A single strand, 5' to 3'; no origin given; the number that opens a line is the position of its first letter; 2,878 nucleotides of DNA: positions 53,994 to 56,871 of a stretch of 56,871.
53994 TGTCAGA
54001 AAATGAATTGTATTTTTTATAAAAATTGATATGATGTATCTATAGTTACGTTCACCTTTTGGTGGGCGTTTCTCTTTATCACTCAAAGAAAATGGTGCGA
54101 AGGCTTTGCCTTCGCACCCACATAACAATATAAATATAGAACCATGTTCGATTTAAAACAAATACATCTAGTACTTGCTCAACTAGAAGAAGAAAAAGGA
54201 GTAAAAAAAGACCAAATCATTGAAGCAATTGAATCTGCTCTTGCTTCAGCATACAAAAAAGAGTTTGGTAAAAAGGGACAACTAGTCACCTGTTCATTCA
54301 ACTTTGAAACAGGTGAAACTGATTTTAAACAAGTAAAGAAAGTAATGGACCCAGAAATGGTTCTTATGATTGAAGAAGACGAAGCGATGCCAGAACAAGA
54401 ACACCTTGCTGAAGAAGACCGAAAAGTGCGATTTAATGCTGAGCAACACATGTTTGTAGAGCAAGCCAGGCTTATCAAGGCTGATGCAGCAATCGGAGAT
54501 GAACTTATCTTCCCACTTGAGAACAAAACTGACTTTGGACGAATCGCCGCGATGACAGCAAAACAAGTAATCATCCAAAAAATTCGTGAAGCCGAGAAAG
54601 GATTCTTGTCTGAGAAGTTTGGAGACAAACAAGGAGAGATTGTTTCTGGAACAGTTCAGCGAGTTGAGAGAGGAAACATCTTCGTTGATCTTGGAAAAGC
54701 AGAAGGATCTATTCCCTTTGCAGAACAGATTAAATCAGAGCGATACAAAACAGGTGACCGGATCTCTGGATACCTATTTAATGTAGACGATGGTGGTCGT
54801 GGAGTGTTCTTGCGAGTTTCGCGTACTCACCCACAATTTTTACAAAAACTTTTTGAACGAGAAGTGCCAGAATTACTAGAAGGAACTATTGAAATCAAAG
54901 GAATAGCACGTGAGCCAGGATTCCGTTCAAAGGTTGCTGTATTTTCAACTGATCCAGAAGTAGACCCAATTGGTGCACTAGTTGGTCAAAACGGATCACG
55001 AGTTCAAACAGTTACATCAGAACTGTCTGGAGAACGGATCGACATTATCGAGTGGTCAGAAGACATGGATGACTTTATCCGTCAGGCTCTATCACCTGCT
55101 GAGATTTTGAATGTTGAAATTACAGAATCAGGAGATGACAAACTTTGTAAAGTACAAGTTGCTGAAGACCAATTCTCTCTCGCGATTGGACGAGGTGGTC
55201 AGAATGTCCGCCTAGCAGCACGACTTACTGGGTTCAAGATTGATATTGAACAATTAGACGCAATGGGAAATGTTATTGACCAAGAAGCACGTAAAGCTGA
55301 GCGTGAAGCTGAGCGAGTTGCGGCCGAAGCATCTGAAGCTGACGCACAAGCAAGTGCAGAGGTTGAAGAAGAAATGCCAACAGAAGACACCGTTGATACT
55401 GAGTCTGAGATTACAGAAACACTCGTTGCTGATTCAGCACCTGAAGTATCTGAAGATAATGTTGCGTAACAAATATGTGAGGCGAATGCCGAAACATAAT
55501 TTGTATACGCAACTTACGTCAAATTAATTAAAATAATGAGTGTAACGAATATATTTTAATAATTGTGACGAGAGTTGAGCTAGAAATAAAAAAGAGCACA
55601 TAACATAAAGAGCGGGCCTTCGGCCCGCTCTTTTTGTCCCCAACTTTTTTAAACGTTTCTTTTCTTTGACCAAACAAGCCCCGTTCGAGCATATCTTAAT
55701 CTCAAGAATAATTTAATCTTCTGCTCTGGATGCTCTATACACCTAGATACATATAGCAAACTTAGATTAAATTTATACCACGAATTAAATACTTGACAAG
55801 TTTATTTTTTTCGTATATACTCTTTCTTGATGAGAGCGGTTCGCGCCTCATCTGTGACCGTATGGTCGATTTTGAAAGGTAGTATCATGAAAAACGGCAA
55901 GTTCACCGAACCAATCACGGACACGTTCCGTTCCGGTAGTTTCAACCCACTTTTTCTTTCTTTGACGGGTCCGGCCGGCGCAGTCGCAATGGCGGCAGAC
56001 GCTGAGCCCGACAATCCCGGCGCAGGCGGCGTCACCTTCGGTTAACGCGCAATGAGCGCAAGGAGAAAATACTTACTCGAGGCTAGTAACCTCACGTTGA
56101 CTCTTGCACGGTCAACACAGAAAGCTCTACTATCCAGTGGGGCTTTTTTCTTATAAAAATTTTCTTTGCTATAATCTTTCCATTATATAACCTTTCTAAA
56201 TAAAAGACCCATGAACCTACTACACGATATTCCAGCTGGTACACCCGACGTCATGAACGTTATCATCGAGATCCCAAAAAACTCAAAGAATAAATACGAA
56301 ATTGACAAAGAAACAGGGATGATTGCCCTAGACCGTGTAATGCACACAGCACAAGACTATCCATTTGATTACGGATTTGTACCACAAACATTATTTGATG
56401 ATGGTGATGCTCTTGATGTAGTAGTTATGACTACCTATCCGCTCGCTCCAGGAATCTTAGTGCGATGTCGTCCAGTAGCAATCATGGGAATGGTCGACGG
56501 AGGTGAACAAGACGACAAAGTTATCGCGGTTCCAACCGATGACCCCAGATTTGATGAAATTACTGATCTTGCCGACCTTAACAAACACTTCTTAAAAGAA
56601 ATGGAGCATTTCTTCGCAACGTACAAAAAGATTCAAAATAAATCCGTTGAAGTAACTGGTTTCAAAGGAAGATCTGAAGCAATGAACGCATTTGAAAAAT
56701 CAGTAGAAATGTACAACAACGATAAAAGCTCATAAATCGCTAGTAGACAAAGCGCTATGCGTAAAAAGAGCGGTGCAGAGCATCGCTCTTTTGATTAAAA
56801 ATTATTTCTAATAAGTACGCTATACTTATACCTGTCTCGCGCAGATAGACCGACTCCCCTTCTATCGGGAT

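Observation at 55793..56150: Autonomous GC-rich ~320-nt unit with a consensus promoter between nusA and ppa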

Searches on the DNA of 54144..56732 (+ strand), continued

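Call 76: search_rna_families(sources=[L120, L117, L118], threshold=evalue, max_evalue=1, show_alignments=4)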
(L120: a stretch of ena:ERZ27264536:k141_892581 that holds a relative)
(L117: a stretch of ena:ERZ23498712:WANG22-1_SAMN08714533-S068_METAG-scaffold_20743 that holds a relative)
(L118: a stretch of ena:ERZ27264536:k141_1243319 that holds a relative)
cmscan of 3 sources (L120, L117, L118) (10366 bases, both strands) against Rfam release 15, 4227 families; matches with E-value up to 1: 7.
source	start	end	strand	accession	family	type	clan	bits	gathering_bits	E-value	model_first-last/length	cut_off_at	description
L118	1658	1772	-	RF02449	ncr1015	Gene; sRNA;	-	30.6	60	0.37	1-121/121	no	Bacillus sRNA ncr1015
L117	3026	3140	-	RF02449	ncr1015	Gene; sRNA;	-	30.2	60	0.44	1-121/121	no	Bacillus sRNA ncr1015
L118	1660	1734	-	RF01480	rli52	Cis-reg;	-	29.2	70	0.43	1-95/95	no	Listeria sRNA rli52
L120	2667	2742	+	RF00657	mir-184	Gene; miRNA;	-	25.3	54.1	0.061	1-86/86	no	mir-184 microRNA precursor family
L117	3017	3074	-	RF00249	mir-46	Gene; miRNA;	-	25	44.7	0.2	1-85/85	no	mir-46/mir-47/mir-281 microRNA precursor family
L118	1649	1706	-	RF00249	mir-46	Gene; miRNA;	-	24.3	44.7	0.31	1-85/85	no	mir-46/mir-47/mir-281 microRNA precursor family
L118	2216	2304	+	RF01905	HOTAIR_2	Gene; lncRNA;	-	18.6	60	0.8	1-69/69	no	HOTAIR conserved region 2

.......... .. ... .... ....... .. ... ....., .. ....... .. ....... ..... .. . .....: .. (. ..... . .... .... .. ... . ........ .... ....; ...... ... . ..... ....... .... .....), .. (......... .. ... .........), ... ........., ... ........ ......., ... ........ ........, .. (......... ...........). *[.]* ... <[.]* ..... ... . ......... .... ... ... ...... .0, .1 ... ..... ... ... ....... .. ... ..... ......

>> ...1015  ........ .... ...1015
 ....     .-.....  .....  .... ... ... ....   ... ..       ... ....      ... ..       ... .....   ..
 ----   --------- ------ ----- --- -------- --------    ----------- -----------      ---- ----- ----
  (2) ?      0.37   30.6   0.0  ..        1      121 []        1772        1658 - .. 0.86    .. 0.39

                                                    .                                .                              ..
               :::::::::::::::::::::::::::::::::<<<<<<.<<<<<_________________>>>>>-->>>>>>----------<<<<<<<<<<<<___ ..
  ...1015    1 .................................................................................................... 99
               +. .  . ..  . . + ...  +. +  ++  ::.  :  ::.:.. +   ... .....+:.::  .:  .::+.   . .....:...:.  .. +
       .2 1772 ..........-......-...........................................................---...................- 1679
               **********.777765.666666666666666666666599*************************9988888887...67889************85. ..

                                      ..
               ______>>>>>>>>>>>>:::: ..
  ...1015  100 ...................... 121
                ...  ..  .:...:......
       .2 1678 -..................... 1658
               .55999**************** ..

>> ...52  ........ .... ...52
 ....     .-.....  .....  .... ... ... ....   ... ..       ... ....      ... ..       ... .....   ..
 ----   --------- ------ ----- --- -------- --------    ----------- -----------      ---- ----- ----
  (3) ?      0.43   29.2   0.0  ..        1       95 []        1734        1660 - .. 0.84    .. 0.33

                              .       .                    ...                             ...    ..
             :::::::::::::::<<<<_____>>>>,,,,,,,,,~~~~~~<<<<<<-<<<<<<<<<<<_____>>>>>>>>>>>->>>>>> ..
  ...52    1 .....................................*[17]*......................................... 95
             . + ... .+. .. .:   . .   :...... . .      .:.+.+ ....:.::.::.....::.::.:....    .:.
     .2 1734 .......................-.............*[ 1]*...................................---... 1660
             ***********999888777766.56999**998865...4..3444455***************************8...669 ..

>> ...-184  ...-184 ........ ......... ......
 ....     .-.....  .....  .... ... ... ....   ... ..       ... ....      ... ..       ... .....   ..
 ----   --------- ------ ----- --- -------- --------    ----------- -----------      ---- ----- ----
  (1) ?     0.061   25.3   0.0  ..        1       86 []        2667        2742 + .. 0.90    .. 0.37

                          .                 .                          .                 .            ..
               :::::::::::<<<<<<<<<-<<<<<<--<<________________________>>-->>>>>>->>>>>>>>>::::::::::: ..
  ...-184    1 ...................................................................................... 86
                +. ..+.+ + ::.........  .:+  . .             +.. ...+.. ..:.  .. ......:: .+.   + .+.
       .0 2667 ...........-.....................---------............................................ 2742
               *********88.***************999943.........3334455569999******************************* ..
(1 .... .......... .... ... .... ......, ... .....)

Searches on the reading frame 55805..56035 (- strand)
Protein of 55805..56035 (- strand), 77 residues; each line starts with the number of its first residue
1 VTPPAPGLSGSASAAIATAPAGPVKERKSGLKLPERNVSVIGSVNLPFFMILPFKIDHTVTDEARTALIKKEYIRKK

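Call 58: search_protein_families(library=pfam, proteins=[window:55805-56035:-], max_evalue=10)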
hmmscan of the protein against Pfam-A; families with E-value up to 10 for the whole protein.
seq(77 aa): 0 families

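Call 59: search_protein_families(library=ncbifam, proteins=[window:55805-56035:-], max_evalue=10)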
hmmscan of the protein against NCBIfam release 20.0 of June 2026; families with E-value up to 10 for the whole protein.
seq(77 aa): 1 family
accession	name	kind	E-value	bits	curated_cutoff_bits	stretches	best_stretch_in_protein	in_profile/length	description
NF011455.0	PRK14873.1-5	equivalog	0.13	10.5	969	1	24-70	591-636/675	primosomal protein N'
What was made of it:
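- Tried and rejected: Pfam and NCBIfam scans of all candidate ORFs on both strands found nothing (calls 58, 59).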

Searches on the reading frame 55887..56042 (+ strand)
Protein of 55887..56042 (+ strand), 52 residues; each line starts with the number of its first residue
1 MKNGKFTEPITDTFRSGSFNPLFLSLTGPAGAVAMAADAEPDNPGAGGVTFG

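Call 58: search_protein_families(library=pfam, proteins=[window:55887-56042:+], max_evalue=10)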
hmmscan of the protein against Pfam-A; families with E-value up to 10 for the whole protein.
seq(52 aa): 0 families

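Call 59: search_protein_families(library=ncbifam, proteins=[window:55887-56042:+], max_evalue=10)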
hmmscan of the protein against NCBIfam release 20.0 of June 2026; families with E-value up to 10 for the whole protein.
seq(52 aa): 0 families

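Call 62: search_protein_representatives(protein=window:55887-56042:+)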
Query: 52 residues. Proteins with E-value up to 0.001 (for the whole library): 1; up to 1e-10: 0; up to 1e-30: 0. The best 1 are listed.
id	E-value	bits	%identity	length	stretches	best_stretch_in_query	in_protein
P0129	2.0e-04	37.5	38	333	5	9-34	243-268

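Call 94: search_protein_families(library=pfam, proteins=[P0129], max_evalue=0.01)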
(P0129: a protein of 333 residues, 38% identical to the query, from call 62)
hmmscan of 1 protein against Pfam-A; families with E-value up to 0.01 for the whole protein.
P0129 (333 aa): 2 families
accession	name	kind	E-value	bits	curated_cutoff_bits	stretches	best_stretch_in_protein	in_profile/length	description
PF08428.16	Rib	-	4.4e-05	24.5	27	0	296-312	57-73/76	Rib domain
PF15993.10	Fuseless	-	0.0014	18.5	25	0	136-163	11-38/298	Fuseless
